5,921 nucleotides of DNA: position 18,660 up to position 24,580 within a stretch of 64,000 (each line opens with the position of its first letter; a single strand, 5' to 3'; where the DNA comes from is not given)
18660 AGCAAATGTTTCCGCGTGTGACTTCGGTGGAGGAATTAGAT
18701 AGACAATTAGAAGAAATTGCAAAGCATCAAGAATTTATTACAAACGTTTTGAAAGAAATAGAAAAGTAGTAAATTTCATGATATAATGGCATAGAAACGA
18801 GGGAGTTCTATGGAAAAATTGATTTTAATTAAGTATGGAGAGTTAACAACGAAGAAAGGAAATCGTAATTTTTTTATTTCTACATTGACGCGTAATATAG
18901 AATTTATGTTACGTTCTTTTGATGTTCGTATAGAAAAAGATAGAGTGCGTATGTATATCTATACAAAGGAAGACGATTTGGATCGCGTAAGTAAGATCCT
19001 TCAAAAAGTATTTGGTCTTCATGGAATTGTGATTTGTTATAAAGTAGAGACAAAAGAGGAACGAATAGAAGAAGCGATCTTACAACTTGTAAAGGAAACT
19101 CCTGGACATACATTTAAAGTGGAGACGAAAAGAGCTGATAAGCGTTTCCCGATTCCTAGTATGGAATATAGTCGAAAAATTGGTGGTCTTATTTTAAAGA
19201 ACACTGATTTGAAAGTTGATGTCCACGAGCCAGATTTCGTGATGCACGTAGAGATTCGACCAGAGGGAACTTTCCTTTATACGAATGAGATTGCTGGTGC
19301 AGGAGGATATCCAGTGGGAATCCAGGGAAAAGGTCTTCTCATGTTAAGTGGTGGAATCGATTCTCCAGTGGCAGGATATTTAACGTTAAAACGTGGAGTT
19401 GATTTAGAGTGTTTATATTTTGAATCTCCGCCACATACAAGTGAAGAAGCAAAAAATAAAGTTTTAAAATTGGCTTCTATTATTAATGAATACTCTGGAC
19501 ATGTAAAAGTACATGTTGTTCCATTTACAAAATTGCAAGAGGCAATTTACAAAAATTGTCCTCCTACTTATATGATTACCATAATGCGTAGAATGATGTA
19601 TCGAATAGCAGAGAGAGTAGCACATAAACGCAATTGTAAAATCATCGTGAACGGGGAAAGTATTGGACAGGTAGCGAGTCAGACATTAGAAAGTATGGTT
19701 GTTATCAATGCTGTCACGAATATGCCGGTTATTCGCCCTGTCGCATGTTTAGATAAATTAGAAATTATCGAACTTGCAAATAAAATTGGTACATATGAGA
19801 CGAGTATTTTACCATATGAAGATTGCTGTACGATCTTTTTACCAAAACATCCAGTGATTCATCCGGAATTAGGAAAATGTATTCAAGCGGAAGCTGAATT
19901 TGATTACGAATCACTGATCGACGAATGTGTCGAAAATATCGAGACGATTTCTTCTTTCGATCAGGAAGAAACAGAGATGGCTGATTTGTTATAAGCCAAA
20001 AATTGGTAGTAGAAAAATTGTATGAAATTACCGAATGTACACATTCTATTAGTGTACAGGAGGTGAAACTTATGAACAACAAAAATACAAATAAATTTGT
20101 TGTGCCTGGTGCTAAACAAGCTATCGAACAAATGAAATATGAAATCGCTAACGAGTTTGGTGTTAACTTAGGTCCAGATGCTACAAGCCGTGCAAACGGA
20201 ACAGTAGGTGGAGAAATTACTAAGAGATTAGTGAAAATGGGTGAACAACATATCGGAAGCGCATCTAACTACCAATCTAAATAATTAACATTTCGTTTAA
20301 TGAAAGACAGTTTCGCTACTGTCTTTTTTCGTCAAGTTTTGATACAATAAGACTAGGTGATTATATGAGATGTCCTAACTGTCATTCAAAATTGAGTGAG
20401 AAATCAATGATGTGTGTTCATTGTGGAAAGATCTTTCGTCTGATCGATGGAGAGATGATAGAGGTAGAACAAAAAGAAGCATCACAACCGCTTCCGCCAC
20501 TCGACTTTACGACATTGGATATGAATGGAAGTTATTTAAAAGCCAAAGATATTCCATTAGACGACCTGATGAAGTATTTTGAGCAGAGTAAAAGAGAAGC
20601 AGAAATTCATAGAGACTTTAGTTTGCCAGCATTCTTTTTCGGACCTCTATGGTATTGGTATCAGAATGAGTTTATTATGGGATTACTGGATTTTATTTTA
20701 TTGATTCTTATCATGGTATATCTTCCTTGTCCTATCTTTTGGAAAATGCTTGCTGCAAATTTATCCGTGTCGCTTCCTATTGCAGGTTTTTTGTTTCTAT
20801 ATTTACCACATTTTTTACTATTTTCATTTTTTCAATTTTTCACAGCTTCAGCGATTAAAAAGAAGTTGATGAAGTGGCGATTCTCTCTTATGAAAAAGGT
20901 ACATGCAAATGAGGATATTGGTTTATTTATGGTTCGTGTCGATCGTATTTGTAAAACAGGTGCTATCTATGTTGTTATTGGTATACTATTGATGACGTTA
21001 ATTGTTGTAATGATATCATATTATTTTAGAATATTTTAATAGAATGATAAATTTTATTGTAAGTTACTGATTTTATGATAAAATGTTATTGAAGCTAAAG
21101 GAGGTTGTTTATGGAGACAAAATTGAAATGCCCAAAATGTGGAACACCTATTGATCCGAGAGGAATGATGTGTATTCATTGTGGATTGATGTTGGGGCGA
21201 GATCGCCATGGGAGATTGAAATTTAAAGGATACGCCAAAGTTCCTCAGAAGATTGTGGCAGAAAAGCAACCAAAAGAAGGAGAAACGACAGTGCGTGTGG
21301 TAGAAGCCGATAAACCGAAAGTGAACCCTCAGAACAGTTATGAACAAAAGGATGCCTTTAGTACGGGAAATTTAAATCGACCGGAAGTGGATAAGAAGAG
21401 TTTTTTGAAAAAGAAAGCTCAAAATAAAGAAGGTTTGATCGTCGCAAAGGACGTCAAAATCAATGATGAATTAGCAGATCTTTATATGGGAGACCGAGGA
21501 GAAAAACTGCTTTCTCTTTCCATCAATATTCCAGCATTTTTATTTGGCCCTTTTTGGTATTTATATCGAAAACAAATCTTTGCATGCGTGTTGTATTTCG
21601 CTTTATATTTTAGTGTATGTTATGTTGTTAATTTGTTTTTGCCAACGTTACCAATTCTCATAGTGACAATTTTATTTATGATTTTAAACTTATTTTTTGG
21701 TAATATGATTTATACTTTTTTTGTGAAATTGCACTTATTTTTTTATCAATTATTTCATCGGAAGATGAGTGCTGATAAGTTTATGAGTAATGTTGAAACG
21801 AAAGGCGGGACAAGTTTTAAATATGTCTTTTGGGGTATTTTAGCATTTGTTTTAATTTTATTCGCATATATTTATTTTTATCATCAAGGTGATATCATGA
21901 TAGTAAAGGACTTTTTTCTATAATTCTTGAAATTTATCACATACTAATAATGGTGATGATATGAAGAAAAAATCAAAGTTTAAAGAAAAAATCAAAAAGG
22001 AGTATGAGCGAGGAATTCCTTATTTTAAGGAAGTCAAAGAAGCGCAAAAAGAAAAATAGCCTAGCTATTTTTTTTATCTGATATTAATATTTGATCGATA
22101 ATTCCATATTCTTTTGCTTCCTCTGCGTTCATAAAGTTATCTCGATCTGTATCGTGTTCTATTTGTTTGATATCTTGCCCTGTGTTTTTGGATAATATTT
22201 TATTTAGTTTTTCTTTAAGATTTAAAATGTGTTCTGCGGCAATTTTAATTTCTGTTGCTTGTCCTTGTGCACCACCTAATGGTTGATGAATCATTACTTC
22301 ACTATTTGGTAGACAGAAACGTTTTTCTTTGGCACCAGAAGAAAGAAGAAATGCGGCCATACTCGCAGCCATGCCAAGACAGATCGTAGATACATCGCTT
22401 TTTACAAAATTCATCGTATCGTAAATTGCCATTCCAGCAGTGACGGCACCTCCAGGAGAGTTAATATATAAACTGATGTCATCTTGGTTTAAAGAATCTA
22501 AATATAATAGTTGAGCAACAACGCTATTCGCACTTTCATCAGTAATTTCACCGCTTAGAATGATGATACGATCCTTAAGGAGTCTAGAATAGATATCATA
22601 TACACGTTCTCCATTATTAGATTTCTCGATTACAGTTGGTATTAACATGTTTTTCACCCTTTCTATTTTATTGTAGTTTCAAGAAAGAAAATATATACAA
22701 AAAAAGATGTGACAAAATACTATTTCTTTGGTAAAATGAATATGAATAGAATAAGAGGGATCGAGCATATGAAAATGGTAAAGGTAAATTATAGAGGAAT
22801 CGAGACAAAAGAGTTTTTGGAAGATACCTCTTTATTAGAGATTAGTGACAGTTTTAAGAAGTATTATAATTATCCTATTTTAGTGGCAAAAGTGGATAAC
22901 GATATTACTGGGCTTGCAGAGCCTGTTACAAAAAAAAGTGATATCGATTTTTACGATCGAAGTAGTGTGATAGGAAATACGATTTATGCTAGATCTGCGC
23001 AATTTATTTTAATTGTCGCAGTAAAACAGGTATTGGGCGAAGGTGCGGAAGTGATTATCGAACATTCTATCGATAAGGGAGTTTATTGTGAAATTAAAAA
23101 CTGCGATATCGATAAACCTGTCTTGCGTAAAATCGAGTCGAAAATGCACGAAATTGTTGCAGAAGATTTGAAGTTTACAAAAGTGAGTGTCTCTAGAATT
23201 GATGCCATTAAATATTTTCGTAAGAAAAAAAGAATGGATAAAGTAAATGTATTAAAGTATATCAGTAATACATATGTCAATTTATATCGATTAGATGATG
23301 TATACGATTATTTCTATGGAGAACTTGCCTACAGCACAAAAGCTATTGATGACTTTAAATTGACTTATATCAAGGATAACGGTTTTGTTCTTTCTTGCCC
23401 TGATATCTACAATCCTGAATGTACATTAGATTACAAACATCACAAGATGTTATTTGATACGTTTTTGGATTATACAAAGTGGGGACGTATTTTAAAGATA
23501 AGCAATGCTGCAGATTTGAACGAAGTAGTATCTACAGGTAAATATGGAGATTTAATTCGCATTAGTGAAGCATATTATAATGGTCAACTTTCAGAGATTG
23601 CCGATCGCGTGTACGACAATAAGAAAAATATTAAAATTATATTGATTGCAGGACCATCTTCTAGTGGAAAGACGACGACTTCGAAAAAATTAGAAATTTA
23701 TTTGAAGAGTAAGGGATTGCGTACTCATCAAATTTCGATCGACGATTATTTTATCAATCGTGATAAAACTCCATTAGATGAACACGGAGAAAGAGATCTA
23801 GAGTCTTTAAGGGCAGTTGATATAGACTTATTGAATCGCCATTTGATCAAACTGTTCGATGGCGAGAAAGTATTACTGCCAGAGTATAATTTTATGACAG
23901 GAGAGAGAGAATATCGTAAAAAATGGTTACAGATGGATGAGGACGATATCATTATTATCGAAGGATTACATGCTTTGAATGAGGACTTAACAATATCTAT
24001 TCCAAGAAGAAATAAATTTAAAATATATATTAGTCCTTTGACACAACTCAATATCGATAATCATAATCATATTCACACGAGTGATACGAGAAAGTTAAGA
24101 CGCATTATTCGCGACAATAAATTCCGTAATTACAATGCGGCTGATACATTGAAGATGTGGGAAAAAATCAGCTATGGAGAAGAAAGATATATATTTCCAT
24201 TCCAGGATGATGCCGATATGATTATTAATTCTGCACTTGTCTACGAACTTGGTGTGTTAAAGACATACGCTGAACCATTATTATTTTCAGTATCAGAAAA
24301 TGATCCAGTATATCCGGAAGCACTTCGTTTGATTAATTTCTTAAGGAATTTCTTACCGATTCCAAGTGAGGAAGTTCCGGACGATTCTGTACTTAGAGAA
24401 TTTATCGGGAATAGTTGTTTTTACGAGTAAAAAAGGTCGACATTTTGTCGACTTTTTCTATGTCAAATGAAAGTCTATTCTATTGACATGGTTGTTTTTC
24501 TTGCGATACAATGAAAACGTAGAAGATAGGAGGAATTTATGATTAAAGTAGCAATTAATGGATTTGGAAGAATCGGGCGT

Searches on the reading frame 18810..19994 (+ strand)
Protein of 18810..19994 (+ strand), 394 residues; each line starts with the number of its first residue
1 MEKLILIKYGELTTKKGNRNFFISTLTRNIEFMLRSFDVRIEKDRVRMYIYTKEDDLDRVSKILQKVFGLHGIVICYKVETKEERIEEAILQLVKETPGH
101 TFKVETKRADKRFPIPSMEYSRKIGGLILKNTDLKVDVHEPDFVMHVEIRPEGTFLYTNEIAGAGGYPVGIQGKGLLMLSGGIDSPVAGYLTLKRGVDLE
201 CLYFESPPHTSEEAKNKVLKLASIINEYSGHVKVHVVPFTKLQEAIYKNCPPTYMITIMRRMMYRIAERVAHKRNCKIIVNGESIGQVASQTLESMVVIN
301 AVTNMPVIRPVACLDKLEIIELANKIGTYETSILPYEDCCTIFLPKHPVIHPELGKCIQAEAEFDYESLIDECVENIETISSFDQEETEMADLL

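Call 59: search_protein_families(library=pfam, proteins=[window:18810-19994:+], max_evalue=0.0001)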
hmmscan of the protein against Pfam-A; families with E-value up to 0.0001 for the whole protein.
window:18810-19994:+ (394 aa): 3 families
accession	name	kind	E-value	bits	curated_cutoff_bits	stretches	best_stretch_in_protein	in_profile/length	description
PF02568.20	ThiI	-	9.3e-66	221.6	20.5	1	170-364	1-195/197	Thiamine biosynthesis protein (ThiI)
PF22025.1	ThiI_fer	-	4.4e-20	72.3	25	1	5-72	2-70/72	ThiI ferredoxin-like domain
PF02926.22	THUMP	-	1.2e-16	61.3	20.6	1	81-158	2-83/84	THUMP domain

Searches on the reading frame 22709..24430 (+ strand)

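Call 60: search_protein_families(library=pfam, proteins=[window:22709-24430:+], max_evalue=0.1)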
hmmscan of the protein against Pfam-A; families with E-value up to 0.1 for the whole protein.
window:22709-24430:+ (573 aa): 11 families
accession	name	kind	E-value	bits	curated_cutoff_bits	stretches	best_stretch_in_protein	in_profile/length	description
PF00485.24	PRK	-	5e-18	66.1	22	1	310-508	1-189/196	Phosphoribulokinase / Uridine kinase family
PF08433.16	KTI12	-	0.00082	19.4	22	1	310-366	3-58/271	Chromatin associated protein KTI12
PF20720.3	nSTAND3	-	0.0012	19.1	27.2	1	304-345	13-55/155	Novel STAND NTPase 3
PF13238.12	AAA_18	-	0.0016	19.4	29.4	1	311-424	1-84/128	AAA domain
PF00448.28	SRP54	-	0.006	16.7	22.7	1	309-347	2-40/196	SRP54-type protein, GTPase domain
PF00503.26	G-alpha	-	0.015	14.9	48.8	1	304-335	18-48/333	G-protein alpha subunit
PF03205.20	MobB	-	0.019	15.3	26.6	0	310-342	1-33/133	Molybdopterin guanine dinucleotide synthesis protein B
PF01583.26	APS_kinase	-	0.065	13.7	21.1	0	310-342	4-36/152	Adenylylsulphate kinase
PF01656.29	CbiA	-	0.078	13.4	25.4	0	310-342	1-33/125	CobQ/CobB/MinD/ParA nucleotide binding domain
PF13191.12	AAA_16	-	0.084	13.8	32.6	0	297-352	15-73/167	AAA ATPase domain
PF03215.21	Rad17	-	0.088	13.2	23.8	0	304-329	42-66/186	Rad17 P-loop domain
